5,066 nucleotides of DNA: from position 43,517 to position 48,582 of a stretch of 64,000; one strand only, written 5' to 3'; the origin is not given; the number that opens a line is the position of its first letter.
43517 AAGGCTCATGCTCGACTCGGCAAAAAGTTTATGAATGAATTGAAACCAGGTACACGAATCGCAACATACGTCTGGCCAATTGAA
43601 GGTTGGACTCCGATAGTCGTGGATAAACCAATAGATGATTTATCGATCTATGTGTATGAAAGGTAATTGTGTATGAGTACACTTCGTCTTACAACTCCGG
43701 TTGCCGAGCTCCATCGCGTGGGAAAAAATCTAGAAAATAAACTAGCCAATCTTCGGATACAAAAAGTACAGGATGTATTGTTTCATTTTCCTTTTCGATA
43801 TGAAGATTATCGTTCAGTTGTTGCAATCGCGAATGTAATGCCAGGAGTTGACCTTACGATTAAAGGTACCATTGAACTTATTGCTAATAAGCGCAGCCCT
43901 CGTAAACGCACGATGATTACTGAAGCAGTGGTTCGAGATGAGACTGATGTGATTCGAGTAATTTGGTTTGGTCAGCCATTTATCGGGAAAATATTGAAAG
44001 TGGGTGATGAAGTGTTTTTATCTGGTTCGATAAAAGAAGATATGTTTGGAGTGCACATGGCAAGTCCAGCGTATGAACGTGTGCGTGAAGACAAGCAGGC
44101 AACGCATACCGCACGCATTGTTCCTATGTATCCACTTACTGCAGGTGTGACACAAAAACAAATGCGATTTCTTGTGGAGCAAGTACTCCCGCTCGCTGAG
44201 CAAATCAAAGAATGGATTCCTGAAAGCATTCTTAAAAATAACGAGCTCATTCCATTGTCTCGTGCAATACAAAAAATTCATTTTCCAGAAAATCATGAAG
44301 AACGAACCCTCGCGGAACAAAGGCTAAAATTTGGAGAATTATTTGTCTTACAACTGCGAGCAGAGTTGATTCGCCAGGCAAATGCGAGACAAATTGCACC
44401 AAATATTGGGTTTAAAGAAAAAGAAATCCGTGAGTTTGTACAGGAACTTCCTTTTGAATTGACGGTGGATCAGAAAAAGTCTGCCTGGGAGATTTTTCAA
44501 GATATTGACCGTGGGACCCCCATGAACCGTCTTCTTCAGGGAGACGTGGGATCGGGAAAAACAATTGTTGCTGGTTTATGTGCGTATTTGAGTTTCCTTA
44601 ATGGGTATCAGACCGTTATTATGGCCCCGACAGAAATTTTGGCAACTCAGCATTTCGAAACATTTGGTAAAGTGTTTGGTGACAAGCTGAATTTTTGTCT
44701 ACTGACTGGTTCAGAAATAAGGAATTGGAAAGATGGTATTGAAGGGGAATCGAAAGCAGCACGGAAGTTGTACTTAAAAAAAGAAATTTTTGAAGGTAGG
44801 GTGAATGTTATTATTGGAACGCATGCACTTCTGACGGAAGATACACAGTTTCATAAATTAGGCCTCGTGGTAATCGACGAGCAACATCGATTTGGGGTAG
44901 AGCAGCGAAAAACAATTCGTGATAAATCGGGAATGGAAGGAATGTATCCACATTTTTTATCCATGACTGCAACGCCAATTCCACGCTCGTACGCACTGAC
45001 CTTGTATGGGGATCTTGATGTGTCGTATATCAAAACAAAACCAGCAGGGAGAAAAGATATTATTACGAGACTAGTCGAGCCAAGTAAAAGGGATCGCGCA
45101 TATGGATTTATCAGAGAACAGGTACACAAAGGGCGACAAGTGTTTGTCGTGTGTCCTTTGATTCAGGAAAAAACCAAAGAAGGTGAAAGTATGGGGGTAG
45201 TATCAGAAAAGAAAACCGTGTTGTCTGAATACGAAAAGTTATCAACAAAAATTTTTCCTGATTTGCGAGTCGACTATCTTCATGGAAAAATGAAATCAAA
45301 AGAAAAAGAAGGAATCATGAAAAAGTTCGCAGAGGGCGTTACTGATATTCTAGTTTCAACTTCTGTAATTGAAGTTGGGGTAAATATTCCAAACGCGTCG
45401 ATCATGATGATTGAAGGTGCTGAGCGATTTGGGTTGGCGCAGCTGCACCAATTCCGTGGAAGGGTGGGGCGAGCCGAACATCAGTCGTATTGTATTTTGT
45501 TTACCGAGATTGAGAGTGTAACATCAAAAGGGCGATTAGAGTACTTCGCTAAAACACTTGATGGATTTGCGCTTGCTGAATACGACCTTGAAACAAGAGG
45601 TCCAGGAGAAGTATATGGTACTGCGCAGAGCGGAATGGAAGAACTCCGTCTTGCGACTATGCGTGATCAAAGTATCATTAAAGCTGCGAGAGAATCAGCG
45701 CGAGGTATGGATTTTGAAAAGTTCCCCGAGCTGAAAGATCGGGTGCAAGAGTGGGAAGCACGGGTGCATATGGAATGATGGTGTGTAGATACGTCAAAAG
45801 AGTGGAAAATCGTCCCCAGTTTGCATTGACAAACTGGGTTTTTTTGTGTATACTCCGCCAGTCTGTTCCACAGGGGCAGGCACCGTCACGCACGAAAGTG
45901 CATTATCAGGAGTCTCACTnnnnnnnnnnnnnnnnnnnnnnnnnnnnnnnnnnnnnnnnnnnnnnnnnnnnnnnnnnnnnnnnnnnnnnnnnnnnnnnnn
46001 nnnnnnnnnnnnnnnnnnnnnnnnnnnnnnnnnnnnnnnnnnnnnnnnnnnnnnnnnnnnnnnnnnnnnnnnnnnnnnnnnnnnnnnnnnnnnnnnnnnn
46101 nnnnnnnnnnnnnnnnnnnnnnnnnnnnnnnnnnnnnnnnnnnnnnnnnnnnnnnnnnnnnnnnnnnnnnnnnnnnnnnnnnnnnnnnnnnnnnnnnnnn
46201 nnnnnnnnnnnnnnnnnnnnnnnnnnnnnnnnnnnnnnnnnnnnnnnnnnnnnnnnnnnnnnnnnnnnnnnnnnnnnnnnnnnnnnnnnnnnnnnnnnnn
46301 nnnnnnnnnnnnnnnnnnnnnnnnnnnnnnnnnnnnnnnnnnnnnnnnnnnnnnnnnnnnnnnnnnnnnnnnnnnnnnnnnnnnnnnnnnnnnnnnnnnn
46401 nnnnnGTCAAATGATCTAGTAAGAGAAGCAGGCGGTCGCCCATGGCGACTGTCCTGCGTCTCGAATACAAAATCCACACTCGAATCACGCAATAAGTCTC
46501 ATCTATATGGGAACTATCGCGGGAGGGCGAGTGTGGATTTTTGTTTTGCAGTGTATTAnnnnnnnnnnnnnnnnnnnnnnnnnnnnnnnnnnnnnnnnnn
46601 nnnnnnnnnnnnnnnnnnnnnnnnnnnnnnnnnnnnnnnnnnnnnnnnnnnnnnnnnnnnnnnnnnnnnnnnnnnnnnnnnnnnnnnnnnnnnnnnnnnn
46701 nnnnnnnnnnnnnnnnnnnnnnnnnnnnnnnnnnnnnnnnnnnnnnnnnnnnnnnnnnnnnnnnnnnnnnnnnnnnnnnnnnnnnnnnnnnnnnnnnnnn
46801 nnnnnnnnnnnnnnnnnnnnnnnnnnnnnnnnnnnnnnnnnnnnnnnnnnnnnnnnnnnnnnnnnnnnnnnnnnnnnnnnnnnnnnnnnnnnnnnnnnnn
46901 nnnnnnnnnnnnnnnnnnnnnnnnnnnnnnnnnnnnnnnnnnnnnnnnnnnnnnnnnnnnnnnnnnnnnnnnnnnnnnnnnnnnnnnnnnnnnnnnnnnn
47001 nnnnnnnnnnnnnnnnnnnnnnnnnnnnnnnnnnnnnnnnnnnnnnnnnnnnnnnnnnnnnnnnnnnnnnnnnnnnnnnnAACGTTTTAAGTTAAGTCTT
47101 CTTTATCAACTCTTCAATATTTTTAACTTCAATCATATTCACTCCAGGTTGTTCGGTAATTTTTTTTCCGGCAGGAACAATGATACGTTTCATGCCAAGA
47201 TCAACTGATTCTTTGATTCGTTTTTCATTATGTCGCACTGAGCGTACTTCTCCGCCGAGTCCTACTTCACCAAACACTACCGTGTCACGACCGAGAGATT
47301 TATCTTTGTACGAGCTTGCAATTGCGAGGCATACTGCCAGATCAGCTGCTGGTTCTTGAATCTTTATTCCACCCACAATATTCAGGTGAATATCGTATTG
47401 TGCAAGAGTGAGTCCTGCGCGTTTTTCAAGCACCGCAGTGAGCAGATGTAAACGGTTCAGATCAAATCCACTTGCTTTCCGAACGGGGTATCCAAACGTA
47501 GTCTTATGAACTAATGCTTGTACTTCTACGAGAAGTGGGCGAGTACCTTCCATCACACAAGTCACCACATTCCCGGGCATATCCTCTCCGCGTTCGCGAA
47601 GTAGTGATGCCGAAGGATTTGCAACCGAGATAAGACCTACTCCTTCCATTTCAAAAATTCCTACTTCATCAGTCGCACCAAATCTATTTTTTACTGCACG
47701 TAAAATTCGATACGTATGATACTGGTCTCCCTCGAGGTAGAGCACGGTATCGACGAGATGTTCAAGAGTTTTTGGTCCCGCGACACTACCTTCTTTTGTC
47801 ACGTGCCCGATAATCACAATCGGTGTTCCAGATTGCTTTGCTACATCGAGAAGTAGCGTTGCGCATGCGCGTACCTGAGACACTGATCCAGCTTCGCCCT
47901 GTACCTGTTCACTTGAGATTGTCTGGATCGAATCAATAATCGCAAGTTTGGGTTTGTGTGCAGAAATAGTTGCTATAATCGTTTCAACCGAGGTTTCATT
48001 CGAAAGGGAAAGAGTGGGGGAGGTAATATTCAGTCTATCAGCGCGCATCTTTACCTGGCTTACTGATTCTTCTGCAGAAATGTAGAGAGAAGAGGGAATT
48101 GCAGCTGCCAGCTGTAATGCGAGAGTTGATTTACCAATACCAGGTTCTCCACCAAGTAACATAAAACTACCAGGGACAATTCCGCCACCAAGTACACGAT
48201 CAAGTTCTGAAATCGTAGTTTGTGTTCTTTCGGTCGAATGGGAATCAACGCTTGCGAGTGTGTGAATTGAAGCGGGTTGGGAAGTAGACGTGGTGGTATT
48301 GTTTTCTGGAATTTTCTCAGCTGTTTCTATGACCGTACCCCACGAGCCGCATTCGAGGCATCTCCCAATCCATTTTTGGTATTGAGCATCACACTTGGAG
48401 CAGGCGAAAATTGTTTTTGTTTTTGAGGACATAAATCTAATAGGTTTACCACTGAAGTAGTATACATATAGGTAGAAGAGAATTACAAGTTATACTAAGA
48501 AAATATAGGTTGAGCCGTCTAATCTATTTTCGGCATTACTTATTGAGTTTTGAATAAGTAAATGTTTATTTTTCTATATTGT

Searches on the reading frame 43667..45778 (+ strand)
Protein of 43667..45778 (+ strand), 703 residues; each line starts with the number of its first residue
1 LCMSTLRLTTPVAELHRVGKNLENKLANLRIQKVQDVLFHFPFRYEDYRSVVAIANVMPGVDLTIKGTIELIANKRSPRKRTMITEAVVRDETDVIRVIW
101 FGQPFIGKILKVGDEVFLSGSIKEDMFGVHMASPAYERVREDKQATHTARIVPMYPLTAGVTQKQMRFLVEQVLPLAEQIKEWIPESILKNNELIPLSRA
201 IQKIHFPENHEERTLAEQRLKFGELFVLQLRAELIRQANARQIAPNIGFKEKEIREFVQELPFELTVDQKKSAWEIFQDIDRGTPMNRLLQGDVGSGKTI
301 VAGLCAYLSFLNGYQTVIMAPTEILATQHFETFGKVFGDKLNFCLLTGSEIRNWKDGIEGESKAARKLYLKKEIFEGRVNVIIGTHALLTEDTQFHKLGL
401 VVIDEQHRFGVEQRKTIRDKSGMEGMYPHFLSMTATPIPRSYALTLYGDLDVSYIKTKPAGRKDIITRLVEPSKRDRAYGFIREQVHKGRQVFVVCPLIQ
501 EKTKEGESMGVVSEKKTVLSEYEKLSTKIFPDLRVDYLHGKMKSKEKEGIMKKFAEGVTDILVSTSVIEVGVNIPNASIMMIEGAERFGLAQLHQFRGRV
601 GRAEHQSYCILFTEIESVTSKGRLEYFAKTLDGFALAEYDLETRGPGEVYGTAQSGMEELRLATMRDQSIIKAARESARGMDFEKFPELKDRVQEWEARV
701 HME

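Call 31: search_protein_families(library=pfam, proteins=[window:43667-45778:+], max_evalue=0.001)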
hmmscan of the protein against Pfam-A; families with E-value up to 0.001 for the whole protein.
window:43667-45778:+ (703 aa): 6 families
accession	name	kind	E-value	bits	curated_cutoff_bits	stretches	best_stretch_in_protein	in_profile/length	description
PF17191.10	RecG_wedge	-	2.7e-28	99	23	1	16-174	6-159/162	RecG wedge domain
PF00271.37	Helicase_C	-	9e-21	74.6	23.5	1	496-603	7-109/110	Helicase conserved C-terminal domain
PF00270.35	DEAD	-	1.4e-20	74.1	26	1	286-440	15-162/167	DEAD/DEAH box helicase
PF04851.21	ResIII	-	2.1e-10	41.2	22.5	1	269-437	8-162/164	Type III restriction enzyme, res subunit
PF19833.4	RecG_dom3_C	-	4.7e-08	33.4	26.8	1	630-680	1-53/87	ATP-dependent DNA helicase RecG, domain 3, C-terminal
PF01336.31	tRNA_anti-codon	-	5.1e-05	23.6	27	1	64-131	2-67/75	OB-fold nucleic acid binding domain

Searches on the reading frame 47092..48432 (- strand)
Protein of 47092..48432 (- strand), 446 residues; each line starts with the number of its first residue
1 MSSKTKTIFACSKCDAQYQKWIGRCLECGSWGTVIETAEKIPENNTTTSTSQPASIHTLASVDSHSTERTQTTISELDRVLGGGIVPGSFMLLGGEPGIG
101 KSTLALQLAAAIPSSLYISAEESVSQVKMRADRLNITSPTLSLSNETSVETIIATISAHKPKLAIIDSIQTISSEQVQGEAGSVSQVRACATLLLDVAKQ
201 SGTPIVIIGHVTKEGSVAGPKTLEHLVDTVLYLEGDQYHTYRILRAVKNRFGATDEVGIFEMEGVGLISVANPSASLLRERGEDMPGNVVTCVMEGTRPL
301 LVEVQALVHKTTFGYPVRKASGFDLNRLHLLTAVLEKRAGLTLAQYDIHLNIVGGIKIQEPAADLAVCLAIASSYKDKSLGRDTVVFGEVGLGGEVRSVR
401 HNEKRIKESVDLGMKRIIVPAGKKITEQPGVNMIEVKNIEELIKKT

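Call 31: search_protein_families(library=pfam, proteins=[window:47092-48432:-], max_evalue=0.001)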
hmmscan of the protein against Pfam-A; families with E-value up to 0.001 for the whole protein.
window:47092-48432:- (446 aa): 11 families
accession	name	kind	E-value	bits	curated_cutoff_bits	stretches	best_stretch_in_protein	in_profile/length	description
PF06745.19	ATPase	-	5.6e-15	55.8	26.6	2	71-135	2-71/231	KaiC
PF13481.12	AAA_25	-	2.6e-11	44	27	1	66-215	11-194/195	AAA domain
PF18073.7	Zn_ribbon_LapB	-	2.5e-07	30.7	25.7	1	9-36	1-28/28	Rubredoxin metal binding domain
PF03796.21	DnaB_C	-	3.4e-07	30.3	27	1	71-130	3-66/255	DnaB-like helicase C terminal domain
PF13541.12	ChlI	-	3.6e-07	30.5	27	1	339-421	36-119/121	Subunit ChlI of Mg-chelatase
PF13401.12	AAA_22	-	1.1e-06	29.4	27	1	89-210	6-123/130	AAA domain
PF00004.35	AAA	-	3e-06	28.1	21.2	1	91-212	1-109/131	ATPase family associated with various cellular activities (AAA)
PF13191.12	AAA_16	-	1.6e-05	25.9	32.6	1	77-208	12-137/167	AAA ATPase domain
PF13479.12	AAA_24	-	8.2e-05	23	27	1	91-144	5-47/195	AAA domain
PF07728.20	AAA_5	-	9.6e-05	22.8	22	1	91-178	2-83/139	AAA domain (dynein-related subfamily)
PF05362.19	Lon_C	-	0.00058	19.9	21.1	0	344-425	92-176/205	Lon protease (S16) C-terminal proteolytic domain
